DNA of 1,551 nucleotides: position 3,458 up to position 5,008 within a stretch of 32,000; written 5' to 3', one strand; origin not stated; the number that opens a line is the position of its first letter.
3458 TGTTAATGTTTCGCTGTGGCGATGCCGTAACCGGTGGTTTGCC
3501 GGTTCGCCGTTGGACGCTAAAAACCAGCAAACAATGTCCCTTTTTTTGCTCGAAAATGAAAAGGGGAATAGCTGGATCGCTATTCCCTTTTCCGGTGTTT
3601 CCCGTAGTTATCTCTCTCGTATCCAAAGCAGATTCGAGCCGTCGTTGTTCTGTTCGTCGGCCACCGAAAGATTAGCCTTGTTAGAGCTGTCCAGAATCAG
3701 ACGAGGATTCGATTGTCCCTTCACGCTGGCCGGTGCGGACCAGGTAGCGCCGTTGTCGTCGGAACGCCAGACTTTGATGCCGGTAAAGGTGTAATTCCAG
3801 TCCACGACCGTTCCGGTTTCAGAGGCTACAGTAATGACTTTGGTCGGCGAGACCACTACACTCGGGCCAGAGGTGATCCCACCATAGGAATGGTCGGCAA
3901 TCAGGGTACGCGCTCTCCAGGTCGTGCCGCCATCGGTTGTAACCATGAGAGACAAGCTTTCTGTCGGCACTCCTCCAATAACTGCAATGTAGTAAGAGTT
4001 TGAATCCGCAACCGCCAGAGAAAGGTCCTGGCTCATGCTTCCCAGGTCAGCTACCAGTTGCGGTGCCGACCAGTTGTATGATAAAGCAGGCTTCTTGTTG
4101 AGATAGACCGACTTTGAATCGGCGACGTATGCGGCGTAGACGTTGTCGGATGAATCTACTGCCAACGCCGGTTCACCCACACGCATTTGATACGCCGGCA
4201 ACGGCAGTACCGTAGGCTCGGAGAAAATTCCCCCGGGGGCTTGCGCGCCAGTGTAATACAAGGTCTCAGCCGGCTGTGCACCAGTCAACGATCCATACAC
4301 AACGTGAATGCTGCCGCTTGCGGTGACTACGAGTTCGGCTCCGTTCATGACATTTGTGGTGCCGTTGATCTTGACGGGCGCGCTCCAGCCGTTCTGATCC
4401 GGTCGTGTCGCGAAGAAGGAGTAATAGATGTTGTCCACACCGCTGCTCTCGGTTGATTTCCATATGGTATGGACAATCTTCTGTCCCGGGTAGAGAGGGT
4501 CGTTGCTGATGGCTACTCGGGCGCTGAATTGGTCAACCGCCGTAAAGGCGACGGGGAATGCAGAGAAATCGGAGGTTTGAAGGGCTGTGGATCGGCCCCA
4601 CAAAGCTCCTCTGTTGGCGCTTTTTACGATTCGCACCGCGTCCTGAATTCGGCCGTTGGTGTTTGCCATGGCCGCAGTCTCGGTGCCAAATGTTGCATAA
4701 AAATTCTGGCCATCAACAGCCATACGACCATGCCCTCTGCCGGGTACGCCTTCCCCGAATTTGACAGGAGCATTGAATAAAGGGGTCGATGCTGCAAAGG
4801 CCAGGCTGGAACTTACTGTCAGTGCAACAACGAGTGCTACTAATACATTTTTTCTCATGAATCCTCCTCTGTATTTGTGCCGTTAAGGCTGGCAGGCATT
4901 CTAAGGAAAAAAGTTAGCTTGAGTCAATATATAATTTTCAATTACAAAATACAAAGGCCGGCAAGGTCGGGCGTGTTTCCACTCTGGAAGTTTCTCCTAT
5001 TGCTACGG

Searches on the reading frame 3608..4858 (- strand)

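Call 8: search_protein_families(library=pfam, proteins=[window:3608-4858:-])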
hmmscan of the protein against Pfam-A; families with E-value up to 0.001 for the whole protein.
window:3608-4858:- (416 aa): 2 families
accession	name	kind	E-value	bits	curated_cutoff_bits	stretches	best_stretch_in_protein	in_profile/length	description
PF13088.12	BNR_2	-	5.5e-07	29.7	31.4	0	306-382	24-103/277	BNR repeat-like domain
PF02012.26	BNR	-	4.9e-05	23.2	27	0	364-374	1-11/12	BNR/Asp-box repeat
